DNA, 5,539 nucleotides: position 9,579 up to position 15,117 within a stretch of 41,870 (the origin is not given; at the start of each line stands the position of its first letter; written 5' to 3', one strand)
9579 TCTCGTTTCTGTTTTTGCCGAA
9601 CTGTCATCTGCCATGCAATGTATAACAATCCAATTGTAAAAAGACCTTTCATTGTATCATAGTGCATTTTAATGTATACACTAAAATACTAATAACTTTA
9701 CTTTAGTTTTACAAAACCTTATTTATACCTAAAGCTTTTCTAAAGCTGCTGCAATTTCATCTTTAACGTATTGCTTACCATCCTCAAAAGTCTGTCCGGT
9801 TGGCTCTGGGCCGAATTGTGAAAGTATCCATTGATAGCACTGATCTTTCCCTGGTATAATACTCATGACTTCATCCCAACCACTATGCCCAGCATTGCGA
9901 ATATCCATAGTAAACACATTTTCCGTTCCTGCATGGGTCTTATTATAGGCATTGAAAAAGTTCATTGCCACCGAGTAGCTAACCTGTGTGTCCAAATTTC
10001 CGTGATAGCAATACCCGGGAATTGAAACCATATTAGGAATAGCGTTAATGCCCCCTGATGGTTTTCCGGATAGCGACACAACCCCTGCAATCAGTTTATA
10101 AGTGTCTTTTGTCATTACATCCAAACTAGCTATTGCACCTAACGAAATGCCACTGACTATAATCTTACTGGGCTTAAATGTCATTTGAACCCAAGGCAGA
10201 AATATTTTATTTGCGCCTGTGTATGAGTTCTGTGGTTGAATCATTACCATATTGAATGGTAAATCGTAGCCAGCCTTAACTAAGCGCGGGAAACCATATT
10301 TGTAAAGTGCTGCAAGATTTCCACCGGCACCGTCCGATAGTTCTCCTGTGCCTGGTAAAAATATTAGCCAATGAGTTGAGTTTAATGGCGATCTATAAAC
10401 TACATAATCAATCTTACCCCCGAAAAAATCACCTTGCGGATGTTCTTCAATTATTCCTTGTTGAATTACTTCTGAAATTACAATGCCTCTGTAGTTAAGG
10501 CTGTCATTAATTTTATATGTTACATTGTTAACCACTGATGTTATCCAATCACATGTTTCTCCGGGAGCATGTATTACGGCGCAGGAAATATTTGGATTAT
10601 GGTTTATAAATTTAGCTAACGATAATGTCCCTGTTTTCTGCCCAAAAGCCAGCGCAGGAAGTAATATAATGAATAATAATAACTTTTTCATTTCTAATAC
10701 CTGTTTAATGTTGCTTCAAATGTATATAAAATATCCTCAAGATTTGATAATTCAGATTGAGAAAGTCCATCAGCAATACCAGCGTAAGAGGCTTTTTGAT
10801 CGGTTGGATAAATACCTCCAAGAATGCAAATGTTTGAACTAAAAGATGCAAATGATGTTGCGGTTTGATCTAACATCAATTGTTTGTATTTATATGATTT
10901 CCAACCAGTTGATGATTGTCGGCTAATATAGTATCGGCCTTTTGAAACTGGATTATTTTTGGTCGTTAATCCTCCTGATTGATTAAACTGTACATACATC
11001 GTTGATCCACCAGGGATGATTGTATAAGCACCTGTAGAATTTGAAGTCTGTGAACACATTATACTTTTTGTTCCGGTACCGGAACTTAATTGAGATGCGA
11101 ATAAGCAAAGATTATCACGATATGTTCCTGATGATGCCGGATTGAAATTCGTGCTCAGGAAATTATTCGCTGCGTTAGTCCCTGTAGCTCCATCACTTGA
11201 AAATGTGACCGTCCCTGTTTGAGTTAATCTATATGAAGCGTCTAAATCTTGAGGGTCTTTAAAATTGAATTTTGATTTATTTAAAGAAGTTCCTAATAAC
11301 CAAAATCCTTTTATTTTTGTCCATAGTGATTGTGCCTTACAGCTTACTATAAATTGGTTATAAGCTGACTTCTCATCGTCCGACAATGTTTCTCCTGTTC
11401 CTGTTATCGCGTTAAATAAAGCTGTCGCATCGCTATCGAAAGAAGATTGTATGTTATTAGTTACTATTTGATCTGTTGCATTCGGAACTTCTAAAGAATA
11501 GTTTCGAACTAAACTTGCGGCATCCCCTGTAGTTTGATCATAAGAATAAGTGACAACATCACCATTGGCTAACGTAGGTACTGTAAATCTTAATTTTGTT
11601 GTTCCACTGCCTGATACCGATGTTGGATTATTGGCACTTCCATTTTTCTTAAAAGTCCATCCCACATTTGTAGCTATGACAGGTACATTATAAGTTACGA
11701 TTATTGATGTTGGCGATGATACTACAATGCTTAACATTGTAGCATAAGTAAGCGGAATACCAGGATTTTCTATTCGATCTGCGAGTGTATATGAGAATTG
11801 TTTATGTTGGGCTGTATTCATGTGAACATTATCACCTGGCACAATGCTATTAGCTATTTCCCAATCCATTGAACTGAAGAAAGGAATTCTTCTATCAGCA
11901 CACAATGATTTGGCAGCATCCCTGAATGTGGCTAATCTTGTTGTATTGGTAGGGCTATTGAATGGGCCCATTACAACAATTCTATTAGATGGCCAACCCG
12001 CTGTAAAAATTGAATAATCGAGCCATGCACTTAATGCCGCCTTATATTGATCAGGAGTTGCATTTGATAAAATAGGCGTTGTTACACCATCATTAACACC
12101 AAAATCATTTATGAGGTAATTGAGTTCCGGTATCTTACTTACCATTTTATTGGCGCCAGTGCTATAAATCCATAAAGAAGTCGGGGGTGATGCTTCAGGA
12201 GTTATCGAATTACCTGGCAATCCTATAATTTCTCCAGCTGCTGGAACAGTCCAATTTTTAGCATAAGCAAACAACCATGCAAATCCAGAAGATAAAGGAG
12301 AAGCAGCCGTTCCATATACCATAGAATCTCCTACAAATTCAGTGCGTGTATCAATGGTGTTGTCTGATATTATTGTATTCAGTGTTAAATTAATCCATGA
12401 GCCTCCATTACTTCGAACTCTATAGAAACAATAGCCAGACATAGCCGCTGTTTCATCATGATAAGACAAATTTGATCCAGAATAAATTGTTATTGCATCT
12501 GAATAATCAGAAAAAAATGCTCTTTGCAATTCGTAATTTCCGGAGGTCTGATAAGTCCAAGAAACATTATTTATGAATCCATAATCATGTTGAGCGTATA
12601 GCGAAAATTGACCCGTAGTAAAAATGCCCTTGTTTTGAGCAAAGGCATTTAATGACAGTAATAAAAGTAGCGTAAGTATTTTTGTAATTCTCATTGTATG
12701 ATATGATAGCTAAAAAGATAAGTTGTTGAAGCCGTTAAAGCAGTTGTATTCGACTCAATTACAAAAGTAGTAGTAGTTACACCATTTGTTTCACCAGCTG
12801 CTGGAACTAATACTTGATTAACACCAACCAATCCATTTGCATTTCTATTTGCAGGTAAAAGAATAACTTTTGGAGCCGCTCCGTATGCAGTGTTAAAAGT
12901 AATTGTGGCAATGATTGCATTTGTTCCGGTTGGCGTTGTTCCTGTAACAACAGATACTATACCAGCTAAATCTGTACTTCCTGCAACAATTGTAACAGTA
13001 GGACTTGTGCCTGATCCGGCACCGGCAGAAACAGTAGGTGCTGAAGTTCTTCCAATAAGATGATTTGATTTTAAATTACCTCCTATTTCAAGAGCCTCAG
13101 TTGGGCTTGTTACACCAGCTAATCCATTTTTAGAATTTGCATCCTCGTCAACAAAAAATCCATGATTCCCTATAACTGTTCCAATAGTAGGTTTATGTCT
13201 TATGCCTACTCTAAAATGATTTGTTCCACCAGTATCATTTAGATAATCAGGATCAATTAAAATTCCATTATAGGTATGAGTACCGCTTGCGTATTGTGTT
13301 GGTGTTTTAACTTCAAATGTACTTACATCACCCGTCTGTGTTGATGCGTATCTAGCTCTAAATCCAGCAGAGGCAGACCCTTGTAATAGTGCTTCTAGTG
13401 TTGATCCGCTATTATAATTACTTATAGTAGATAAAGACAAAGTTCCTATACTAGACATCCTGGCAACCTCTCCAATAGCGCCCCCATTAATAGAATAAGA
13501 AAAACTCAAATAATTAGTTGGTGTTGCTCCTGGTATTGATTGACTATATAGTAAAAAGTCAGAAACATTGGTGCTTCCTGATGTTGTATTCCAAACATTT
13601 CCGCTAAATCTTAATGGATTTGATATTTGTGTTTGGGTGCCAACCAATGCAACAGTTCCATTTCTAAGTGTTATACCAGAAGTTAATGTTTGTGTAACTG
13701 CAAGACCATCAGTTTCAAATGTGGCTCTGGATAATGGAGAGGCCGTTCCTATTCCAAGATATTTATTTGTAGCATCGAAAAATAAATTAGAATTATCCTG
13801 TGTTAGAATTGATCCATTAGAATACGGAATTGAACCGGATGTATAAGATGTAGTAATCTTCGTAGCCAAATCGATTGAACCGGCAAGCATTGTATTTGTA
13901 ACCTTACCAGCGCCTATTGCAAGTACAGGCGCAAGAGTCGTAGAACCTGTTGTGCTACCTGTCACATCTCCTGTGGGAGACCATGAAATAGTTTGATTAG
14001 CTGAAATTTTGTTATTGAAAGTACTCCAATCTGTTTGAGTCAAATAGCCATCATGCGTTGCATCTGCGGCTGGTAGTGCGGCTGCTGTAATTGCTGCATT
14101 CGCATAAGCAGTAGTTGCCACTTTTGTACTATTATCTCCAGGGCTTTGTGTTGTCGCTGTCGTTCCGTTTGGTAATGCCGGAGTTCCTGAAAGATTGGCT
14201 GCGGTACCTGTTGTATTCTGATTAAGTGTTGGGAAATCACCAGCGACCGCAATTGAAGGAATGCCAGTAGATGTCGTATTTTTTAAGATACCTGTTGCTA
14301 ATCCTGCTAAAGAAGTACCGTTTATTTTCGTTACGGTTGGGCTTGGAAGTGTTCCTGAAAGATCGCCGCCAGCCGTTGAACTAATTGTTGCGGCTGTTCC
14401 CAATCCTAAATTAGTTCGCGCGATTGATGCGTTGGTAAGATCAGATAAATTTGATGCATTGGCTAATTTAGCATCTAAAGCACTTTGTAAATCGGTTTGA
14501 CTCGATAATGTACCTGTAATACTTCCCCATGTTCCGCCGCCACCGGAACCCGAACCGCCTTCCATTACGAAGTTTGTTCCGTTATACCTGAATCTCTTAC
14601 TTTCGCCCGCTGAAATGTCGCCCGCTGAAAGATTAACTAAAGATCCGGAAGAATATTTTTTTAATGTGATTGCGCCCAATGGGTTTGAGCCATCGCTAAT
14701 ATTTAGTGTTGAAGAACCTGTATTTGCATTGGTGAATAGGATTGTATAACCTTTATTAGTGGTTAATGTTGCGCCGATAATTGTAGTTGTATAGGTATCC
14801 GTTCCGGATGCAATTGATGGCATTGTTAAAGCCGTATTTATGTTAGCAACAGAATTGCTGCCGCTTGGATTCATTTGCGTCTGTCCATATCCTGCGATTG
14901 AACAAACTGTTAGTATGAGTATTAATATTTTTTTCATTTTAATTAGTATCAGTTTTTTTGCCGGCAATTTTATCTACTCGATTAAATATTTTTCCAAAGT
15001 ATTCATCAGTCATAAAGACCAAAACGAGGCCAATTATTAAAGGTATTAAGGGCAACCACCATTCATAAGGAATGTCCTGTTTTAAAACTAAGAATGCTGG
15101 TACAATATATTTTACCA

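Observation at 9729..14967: Tail fibre and two adjacent esterases all carry Bacteroidota-type export signals (Gln at +1)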

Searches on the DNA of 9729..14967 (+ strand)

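Call 4: search_dna_similar(query=window:9729-14967:+, collection=phages, mode=near)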
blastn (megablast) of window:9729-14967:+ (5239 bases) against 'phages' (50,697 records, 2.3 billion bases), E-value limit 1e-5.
No match.
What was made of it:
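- Tried and rejected: Megablast of the region against 50,697 phage records gave no match (call 4).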
